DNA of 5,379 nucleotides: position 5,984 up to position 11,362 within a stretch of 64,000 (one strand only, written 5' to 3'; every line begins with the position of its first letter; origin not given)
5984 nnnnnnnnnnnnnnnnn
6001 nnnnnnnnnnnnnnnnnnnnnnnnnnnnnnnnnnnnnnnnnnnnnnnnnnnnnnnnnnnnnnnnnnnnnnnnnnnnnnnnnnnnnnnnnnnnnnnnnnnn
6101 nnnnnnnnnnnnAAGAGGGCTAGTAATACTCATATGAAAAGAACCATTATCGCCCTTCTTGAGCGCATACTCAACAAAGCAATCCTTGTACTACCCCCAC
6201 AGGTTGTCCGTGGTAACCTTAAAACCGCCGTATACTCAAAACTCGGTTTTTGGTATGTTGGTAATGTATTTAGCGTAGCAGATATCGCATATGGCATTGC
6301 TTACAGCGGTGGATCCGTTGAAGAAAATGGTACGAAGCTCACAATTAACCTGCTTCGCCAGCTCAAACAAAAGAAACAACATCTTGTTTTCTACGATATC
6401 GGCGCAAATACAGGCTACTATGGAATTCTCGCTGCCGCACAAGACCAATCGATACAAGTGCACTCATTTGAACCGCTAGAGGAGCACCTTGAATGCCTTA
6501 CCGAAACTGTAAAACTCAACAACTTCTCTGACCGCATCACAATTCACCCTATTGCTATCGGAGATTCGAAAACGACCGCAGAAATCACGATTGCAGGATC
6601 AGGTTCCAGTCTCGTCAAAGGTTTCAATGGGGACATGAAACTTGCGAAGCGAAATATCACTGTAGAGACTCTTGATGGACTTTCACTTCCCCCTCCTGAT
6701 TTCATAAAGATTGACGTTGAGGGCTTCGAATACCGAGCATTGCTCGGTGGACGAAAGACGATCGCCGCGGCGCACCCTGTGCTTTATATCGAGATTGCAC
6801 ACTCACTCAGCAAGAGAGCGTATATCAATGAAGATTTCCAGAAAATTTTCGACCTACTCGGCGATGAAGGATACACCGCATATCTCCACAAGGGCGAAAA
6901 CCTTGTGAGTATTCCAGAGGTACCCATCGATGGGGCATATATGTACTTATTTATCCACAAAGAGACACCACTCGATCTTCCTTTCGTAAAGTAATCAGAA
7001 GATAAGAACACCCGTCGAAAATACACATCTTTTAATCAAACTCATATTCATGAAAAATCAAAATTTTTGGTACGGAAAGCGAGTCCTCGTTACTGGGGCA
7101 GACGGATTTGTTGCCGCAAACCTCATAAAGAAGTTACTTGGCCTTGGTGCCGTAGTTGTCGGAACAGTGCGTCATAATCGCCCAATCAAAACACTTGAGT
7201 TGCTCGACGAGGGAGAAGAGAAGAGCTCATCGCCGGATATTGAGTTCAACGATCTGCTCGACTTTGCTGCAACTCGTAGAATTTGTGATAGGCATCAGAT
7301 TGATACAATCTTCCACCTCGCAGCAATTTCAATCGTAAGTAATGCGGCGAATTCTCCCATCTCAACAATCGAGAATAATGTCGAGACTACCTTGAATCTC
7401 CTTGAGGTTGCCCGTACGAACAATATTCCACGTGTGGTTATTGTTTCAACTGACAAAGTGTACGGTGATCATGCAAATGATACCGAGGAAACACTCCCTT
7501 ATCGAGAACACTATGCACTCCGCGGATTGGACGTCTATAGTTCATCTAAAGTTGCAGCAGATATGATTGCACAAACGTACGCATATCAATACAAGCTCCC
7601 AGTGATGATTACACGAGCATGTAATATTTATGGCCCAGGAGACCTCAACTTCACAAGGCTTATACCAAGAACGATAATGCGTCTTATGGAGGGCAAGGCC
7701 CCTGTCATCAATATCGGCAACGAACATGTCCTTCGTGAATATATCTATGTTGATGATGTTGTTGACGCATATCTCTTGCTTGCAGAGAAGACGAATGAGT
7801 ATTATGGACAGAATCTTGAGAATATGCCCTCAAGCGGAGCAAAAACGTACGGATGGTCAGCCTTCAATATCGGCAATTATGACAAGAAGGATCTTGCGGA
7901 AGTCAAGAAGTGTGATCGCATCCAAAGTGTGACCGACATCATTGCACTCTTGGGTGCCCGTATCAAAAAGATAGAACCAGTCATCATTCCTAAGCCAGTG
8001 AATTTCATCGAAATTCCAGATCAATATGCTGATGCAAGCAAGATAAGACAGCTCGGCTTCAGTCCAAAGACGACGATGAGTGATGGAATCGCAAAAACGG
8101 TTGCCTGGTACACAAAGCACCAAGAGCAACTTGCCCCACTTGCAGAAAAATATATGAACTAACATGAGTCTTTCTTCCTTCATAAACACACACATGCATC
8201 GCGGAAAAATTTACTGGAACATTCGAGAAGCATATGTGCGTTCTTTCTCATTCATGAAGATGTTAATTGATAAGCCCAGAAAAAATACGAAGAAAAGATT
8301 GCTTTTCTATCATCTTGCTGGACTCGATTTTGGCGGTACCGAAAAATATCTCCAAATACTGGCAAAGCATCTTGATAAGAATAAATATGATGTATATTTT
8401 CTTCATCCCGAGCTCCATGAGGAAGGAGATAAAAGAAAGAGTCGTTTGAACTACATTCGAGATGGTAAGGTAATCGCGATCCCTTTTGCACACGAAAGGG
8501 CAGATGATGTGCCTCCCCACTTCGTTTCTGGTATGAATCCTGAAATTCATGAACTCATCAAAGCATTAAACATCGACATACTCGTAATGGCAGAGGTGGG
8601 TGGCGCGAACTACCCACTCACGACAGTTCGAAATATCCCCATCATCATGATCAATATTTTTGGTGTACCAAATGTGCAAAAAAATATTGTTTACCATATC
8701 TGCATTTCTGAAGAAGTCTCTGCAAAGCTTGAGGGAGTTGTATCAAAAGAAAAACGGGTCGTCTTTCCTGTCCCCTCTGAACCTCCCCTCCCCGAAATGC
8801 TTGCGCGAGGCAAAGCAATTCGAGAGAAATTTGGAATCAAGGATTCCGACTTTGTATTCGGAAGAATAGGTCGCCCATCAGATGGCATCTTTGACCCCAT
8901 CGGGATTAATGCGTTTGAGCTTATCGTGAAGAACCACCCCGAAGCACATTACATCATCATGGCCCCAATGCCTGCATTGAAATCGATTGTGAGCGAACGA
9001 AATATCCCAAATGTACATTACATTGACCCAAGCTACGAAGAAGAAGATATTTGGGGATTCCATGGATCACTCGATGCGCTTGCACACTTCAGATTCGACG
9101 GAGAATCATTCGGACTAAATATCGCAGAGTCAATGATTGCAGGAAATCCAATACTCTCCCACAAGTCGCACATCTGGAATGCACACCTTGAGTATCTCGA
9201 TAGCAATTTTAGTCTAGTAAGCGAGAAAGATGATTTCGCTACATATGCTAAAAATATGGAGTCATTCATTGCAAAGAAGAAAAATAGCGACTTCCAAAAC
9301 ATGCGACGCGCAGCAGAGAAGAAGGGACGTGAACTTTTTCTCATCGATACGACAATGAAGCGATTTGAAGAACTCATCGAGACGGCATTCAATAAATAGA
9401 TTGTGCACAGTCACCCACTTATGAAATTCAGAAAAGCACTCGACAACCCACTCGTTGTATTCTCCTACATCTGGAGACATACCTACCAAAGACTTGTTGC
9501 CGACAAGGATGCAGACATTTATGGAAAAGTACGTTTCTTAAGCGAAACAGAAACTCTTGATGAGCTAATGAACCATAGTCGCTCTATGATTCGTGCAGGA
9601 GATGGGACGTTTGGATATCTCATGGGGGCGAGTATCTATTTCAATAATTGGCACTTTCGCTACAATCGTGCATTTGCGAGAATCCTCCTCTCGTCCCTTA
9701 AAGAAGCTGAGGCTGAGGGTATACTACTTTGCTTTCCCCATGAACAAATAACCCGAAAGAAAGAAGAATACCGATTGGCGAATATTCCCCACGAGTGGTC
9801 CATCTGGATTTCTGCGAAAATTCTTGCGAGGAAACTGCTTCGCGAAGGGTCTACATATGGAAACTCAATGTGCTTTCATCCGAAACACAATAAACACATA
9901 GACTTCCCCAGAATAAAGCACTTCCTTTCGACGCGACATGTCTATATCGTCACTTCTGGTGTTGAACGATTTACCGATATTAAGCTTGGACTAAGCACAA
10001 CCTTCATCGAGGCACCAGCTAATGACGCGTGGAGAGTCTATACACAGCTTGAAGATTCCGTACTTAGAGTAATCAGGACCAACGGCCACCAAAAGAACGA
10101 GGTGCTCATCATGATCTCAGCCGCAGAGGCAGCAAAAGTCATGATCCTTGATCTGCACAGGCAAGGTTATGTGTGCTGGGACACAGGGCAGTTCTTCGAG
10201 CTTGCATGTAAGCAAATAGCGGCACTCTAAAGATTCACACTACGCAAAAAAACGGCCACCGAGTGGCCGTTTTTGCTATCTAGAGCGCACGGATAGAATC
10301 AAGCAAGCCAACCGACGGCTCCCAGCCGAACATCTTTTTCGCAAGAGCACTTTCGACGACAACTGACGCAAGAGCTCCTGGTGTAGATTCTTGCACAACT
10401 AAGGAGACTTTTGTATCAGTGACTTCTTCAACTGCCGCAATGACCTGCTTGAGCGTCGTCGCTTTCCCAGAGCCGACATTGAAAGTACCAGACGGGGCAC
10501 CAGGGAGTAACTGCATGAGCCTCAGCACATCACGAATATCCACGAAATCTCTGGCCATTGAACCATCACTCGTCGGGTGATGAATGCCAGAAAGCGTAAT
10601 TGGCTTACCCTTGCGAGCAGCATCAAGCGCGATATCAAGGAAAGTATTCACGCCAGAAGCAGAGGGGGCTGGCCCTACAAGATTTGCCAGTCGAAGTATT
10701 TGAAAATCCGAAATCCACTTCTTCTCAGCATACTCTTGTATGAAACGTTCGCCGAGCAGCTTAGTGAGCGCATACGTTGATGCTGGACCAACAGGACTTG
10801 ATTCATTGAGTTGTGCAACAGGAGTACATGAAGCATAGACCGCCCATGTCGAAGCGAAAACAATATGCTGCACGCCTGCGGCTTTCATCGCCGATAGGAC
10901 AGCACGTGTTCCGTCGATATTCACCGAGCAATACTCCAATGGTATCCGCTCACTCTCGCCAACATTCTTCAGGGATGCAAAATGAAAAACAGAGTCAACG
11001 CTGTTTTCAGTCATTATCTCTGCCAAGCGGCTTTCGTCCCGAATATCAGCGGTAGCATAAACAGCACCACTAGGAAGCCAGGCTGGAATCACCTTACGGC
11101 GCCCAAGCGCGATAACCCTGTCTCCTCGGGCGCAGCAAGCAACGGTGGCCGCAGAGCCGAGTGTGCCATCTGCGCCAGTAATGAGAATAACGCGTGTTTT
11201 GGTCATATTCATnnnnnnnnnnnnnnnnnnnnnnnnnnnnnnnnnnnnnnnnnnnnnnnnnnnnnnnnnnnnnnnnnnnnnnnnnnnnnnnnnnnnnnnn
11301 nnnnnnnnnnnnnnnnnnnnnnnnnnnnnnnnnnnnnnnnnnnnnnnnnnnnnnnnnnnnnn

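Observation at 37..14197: Glycan locus encoding a CDP-3,6-dideoxyhexose-type pathway (E1 with His-for-Lys) without visible E3 or cytidylyltransferase, plus UDP-sugar modules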

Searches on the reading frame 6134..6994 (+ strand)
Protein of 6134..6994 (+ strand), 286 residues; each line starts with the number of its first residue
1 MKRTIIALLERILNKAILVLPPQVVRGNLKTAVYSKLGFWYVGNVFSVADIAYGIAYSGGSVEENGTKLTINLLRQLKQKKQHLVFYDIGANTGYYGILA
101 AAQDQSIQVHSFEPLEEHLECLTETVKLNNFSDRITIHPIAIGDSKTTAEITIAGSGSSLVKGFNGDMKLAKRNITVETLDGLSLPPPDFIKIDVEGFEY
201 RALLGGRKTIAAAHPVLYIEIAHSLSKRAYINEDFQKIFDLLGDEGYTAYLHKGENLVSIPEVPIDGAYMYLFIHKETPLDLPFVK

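Call 3: search_protein_families(library=pfam, proteins=[window:6134-6994:+])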
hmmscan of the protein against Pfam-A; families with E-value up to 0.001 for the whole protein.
window:6134-6994:+ (286 aa): 2 families
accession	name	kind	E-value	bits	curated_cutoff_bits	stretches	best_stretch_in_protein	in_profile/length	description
PF05050.19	Methyltransf_21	-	8.7e-20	72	22.7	1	88-247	1-171/173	Methyltransferase FkbM domain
PF05575.17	V_cholerae_RfbT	-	0.00018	21.4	27.9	1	80-244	77-249/286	Vibrio cholerae RfbT protein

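Call 5: search_protein_families(library=ncbifam, proteins=[window:6134-6994:+])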
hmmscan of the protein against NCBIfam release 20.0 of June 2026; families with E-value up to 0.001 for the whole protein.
window:6134-6994:+ (286 aa): 3 families
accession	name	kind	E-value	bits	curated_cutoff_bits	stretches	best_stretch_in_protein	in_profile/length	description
TIGR01444.1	fkbM_fam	subfamily_domain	6.3e-25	88.3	37.7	1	85-221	1-142/143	FkbM family methyltransferase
TIGR02469.1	CbiT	equivalog_domain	0.00038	20.7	78.3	1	72-159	10-100/124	precorrin-6Y C5,15-methyltransferase (decarboxylating) subunit CbiT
NF006138.0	PRK08287.1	equivalog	0.0009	19.1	210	0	77-161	29-111/189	decarboxylating cobalt-precorrin-6B (C(15))-methyltransferase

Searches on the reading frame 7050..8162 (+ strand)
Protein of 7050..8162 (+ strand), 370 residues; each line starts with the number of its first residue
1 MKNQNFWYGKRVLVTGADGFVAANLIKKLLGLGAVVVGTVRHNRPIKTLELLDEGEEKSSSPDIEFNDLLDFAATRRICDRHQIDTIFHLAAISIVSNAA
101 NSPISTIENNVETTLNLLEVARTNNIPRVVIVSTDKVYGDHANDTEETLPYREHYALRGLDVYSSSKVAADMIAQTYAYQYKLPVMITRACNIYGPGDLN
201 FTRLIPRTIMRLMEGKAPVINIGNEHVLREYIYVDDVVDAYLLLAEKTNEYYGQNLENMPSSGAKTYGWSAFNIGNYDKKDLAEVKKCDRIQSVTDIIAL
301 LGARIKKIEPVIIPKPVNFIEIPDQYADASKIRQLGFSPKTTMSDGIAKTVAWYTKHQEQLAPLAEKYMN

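Call 3: search_protein_families(library=pfam, proteins=[window:7050-8162:+])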
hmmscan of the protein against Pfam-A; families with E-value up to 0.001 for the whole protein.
window:7050-8162:+ (370 aa): 7 families
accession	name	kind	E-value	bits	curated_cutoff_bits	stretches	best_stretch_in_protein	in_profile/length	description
PF01370.27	Epimerase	-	2e-52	178.4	20.9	1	12-249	1-229/240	NAD dependent epimerase/dehydratase family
PF16363.11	GDP_Man_Dehyd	-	9.1e-51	173.7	27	1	13-350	1-332/332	GDP-mannose 4,6 dehydratase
PF01073.25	3Beta_HSD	-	6.7e-19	68.4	22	1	13-247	1-231/280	3-beta hydroxysteroid dehydrogenase/isomerase family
PF02719.21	Polysacc_synt_2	-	1.2e-15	57.9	20.2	1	12-137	1-131/293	Polysaccharide biosynthesis protein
PF07993.18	NAD_binding_4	-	2.3e-14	53.6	20.1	1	14-240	1-257/258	Male sterility protein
PF04321.23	RmlD_sub_bind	-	5e-13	49.2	27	1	11-207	2-165/287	RmlD substrate binding domain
PF13460.12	NAD_binding_10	-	0.00049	20.4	27.2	0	16-147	1-111/184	NAD(P)H-binding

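Call 5: search_protein_families(library=ncbifam, proteins=[window:7050-8162:+])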
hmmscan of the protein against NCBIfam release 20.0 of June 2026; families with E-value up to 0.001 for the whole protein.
window:7050-8162:+ (370 aa): 28 families (the best 25 are shown)
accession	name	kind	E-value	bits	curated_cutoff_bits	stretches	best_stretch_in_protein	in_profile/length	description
TIGR02622.1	CDP_4_6_dhtase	equivalog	1.9e-45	155.5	278.45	1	6-359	1-335/352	CDP-glucose 4,6-dehydratase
TIGR01181.1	dTDP_gluc_dehyt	equivalog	4.9e-44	150.7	365.1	2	11-249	1-235/321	dTDP-glucose 4,6-dehydratase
TIGR04180.1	EDH_00030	hypoth_equivalog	1.4e-39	136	475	1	12-255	1-234/297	NAD-dependent 4,6-dehydratase LegB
NF007582.0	PRK10217.1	equivalog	2e-30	106.1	698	1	10-357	2-334/355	dTDP-glucose 4,6-dehydratase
NF007490.0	PRK10084.1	subfamily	2.7e-29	102.3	649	1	11-359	2-339/361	dTDP-glucose 4,6-dehydratase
TIGR01179.1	galE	equivalog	2.4e-24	85.8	262.3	1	11-255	1-252/332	UDP-glucose 4-epimerase GalE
NF011728.1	PRK15181.1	equivalog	4.1e-22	78.6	760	1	9-357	15-340/348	Vi polysaccharide biosynthesis UDP-N-acetylglucosaminuronic acid C-4 epimerase TviC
TIGR02197.1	heptose_epim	equivalog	1.7e-20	73.4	274.6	1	12-249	1-234/316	ADP-glyceromanno-heptose 6-epimerase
NF042423.1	oxyalk_red_Shew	equivalog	8.3e-20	71.1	580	1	10-249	9-225/331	2-alkyl-3-oxoalkanoate reductase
TIGR03466.1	HpnA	hypoth_equivalog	4.9e-18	65.1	367.65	1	11-246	2-218/327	hopanoid-associated sugar epimerase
NF047922.1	GDPFucSynFcl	equivalog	1.8e-16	60.5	500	1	68-360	38-307/308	GDP-L-fucose synthase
NF042422.1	oxyalk_red_OleD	equivalog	3e-15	56.4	580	1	11-243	2-213/329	2-alkyl-3-oxoalkanoate reductase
NF043036.1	ErythonDh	equivalog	9.7e-15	54.6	325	1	11-178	2-164/321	D-erythronate dehydrogenase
NF007956.0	PRK10675.1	subfamily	2.1e-14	53.4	394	1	11-173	2-159/338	UDP-glucose 4-epimerase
TIGR01472.1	gmd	equivalog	1.2e-13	51.1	415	1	12-290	3-287/342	GDP-mannose 4,6-dehydratase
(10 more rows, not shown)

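Call 65: search_solved_structures(query=window:7050-8162:+, max_evalue=1e-25)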
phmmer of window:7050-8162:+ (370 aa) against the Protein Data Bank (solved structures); distinct sequences matched with E-value up to 1e-25: 2.
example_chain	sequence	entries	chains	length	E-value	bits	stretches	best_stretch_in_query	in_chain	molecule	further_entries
1g1a_A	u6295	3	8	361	3.8e-28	102.1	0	11-244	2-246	DTDP-D-GLUCOSE 4,6-DEHYDRATASE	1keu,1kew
1bxk_A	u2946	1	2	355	1.3e-26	97.1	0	10-358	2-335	PROTEIN (DTDP-GLUCOSE 4,6-DEHYDRATASE)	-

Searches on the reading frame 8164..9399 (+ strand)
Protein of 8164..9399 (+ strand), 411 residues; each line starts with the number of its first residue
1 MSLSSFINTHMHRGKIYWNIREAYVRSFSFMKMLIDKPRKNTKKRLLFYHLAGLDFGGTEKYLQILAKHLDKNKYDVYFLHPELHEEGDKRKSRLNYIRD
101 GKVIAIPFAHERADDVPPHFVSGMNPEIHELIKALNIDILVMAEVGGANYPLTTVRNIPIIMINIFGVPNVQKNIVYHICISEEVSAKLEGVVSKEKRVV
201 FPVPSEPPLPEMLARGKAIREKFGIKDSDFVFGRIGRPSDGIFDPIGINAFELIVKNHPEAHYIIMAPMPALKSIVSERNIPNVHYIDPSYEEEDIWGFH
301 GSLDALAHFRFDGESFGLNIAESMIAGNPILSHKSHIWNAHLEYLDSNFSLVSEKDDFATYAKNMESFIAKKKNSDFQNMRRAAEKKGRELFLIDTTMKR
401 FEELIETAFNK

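Call 3: search_protein_families(library=pfam, proteins=[window:8164-9399:+])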
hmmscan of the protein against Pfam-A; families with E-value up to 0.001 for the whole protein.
window:8164-9399:+ (411 aa): 1 family
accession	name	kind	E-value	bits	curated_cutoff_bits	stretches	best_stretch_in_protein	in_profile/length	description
PF00534.26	Glycos_transf_1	-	9e-06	25.8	26.4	1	248-386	34-167/172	Glycosyl transferases group 1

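Call 5: search_protein_families(library=ncbifam, proteins=[window:8164-9399:+])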
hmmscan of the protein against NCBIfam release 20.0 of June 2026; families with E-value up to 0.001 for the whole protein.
window:8164-9399:+ (411 aa): 1 family
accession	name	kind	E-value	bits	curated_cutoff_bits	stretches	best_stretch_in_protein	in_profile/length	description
NF053787.1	GlcN_PG_synth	equivalog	8e-06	24.9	480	1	277-404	236-359/361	N-acetylglucosaminyl phosphatidylglycerol synthase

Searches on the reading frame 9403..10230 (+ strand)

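Call 3: search_protein_families(library=pfam, proteins=[window:9403-10230:+])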
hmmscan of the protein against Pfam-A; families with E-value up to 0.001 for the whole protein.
window:9403-10230:+ (275 aa): 1 family
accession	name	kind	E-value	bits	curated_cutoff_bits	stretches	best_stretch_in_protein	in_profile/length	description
PF08759.17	GT-D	-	3.2e-08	34.1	27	1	62-263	1-199/225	Glycosyltransferase GT-D fold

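Call 5: search_protein_families(library=ncbifam, proteins=[window:9403-10230:+])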
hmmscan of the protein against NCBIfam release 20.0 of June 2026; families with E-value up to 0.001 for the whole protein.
window:9403-10230:+ (275 aa): 1 family
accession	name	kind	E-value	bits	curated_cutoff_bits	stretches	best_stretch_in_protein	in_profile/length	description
TIGR03728.1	glyco_access_1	hypoth_equivalog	5.1e-14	52.4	290.75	1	49-262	5-215/265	SP_1767 family glycosyltransferase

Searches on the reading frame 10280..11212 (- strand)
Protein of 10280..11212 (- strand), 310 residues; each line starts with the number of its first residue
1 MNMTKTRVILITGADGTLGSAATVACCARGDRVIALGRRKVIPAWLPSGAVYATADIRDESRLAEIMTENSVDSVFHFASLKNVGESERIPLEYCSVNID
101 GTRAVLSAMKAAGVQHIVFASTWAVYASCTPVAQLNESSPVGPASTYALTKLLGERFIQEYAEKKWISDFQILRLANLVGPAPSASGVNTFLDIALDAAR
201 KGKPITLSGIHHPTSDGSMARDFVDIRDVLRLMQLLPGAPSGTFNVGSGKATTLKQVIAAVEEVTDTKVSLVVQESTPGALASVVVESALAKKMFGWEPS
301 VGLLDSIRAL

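Call 4: search_protein_families(library=pfam, proteins=[window:10280-11212:-])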
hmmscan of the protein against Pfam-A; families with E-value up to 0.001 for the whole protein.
window:10280-11212:- (310 aa): 8 families
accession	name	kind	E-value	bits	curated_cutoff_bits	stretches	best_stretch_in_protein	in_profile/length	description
PF01370.27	Epimerase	-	3.3e-43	148.3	20.9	1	9-247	1-240/240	NAD dependent epimerase/dehydratase family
PF16363.11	GDP_Man_Dehyd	-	2.1e-28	100.2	27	1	10-308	1-330/332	GDP-mannose 4,6 dehydratase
PF04321.23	RmlD_sub_bind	-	1e-19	71.2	27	1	9-267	3-233/287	RmlD substrate binding domain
PF02719.21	Polysacc_synt_2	-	7.6e-17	61.9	20.2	1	9-207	1-194/293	Polysaccharide biosynthesis protein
PF01073.25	3Beta_HSD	-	1e-11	44.9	22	1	51-160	47-159/280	3-beta hydroxysteroid dehydrogenase/isomerase family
PF13460.12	NAD_binding_10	-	8.7e-09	35.9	27.2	1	13-136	1-113/184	NAD(P)H-binding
PF07993.18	NAD_binding_4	-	2.7e-07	30.5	20.1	1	70-188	87-215/258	Male sterility protein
PF05368.20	NmrA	-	3.8e-06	27.2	27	1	6-122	2-107/298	NmrA-like family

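Call 6: search_protein_families(library=ncbifam, proteins=[window:10280-11212:-])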
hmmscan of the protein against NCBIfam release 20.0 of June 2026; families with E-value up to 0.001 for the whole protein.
window:10280-11212:- (310 aa): 28 families (the best 25 are shown)
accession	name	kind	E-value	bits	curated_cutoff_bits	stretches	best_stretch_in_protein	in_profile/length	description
TIGR01179.1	galE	equivalog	1.5e-47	162.1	262.3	1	9-307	2-317/332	UDP-glucose 4-epimerase GalE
NF007956.0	PRK10675.1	subfamily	1.7e-32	112.9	394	1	9-300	3-315/338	UDP-glucose 4-epimerase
TIGR04180.1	EDH_00030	hypoth_equivalog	2.9e-23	82.4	475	1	9-300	1-295/297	NAD-dependent 4,6-dehydratase LegB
TIGR02197.1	heptose_epim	equivalog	4.1e-20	72.2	274.6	1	9-268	1-263/316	ADP-glyceromanno-heptose 6-epimerase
TIGR01181.1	dTDP_gluc_dehyt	equivalog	1.4e-18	67.1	365.1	1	49-308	51-305/321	dTDP-glucose 4,6-dehydratase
NF052578.1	StrlDmthSdmBMthl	equivalog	7.5e-16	58.8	600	1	9-277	3-258/328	sterol demethylase protein SdmB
NF042423.1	oxyalk_red_Shew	equivalog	5.1e-15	55.4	580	1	5-160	7-158/331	2-alkyl-3-oxoalkanoate reductase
TIGR01214.1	rmlD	equivalog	5.5e-15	55.2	224.05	1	9-224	2-194/285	dTDP-4-dehydrorhamnose reductase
NF043036.1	ErythonDh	equivalog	2e-14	53.5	325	1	52-178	56-179/321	D-erythronate dehydrogenase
TIGR03466.1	HpnA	hypoth_equivalog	7e-14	51.4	367.65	1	9-207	3-197/327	hopanoid-associated sugar epimerase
NF042422.1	oxyalk_red_OleD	equivalog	3.1e-13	49.8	580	1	9-159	3-151/329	2-alkyl-3-oxoalkanoate reductase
NF004520.0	PRK05865.1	equivalog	5.2e-13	47.8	1509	1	9-122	3-103/854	sugar epimerase family protein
TIGR02622.1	CDP_4_6_dhtase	equivalog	1.9e-11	43.7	278.45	1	51-162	57-169/352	CDP-glucose 4,6-dehydratase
TIGR03589.1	PseB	equivalog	5.3e-11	42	407.75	1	7-123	5-126/324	UDP-N-acetylglucosamine 4,6-dehydratase (inverting)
NF011728.1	PRK15181.1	equivalog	4.1e-10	39.2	760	1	69-232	88-244/348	Vi polysaccharide biosynthesis UDP-N-acetylglucosaminuronic acid C-4 epimerase TviC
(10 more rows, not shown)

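Call 68: search_solved_structures(query=window:10280-11212:-, max_evalue=1e-30)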
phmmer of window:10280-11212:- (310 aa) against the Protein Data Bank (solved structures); distinct sequences matched with E-value up to 1e-30: 5.
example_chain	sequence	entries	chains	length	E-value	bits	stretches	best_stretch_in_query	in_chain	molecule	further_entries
7kn1_A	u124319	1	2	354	8.3e-35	123.6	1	9-307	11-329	UDP-glucose 4-epimerase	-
8wxk_A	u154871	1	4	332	5.6e-33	117.6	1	9-304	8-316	UDP-glucose 4-epimerase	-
1kvs_A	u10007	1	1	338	2.9e-31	112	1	9-298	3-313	UDP-GALACTOSE 4-EPIMERASE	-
5gy7_A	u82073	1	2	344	7.2e-31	110.7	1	9-298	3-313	UDP-glucose 4-epimerase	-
2c20_A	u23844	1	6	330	9.2e-31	110.3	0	9-300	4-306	UDP-GLUCOSE 4-EPIMERASE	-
